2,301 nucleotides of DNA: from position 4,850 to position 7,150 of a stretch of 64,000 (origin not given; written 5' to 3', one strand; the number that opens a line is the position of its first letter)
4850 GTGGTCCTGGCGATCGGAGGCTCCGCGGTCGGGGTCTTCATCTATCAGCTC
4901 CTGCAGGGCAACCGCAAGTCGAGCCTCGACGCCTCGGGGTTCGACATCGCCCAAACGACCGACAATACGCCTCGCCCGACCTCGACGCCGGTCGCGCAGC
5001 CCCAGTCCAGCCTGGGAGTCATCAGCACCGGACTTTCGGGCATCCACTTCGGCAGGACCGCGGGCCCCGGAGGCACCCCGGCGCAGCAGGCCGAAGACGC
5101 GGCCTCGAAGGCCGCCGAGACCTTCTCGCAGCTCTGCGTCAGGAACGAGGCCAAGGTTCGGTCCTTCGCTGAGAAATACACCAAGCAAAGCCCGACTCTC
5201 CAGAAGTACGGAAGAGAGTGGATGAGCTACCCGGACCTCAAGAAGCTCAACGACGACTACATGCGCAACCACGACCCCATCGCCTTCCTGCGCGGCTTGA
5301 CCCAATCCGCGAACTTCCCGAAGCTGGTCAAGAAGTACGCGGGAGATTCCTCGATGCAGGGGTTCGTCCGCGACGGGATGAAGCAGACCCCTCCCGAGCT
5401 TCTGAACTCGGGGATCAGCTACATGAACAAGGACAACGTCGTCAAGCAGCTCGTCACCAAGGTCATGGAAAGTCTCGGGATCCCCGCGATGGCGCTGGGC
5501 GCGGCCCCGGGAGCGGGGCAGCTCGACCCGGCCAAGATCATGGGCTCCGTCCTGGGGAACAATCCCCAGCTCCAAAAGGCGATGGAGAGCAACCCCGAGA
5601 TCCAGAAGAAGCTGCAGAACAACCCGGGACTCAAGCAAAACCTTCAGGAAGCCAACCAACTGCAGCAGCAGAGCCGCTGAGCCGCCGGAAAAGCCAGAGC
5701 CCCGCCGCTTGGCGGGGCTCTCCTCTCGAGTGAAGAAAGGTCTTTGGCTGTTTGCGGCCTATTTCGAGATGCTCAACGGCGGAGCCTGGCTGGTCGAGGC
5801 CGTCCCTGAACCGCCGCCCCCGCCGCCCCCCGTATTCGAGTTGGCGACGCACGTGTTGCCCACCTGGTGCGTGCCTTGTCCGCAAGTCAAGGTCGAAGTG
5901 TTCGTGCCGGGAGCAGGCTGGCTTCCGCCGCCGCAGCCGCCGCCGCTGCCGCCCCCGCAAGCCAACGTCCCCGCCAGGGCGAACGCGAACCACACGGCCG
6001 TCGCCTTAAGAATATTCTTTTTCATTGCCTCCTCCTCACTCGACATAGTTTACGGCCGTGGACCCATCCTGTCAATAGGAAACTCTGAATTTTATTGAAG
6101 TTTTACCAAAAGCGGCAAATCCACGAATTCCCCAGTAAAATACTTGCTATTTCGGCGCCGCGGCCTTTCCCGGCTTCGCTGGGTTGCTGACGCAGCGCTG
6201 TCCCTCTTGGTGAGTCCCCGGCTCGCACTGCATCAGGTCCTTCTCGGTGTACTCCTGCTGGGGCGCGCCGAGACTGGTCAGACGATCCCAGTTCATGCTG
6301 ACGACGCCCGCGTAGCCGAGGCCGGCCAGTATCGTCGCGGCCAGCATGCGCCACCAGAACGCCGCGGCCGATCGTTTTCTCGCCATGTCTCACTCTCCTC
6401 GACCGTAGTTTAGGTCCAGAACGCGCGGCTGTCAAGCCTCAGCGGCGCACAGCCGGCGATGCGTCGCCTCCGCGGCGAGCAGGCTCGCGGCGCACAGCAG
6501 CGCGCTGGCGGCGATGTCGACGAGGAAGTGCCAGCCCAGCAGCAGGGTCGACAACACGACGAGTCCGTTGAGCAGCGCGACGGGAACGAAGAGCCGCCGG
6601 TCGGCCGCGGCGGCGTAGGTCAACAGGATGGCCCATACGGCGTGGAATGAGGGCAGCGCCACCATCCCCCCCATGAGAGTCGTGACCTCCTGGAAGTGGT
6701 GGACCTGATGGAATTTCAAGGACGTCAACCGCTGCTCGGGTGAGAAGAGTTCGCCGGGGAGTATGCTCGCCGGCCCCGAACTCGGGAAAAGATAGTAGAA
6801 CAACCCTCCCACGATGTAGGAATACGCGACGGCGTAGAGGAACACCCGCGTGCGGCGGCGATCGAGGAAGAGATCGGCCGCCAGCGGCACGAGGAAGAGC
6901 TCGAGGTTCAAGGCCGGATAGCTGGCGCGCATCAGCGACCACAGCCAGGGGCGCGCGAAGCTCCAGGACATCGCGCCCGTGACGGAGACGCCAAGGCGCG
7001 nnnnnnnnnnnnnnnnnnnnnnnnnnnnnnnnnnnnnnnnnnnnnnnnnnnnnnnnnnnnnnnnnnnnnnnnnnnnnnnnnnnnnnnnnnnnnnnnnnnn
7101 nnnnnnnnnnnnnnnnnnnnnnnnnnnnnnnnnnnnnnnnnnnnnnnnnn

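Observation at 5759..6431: Tandem paralogous small proteins sharing a C-x4-HQ-x-G-x2-C-V-x-N motif and a duplicated 5'UTR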

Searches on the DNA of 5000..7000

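Call 26: search_rna_families(source=window, start=5000, end=7000, threshold=evalue, max_evalue=1)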
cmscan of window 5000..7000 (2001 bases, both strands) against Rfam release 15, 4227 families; matches with E-value up to 1: 0.
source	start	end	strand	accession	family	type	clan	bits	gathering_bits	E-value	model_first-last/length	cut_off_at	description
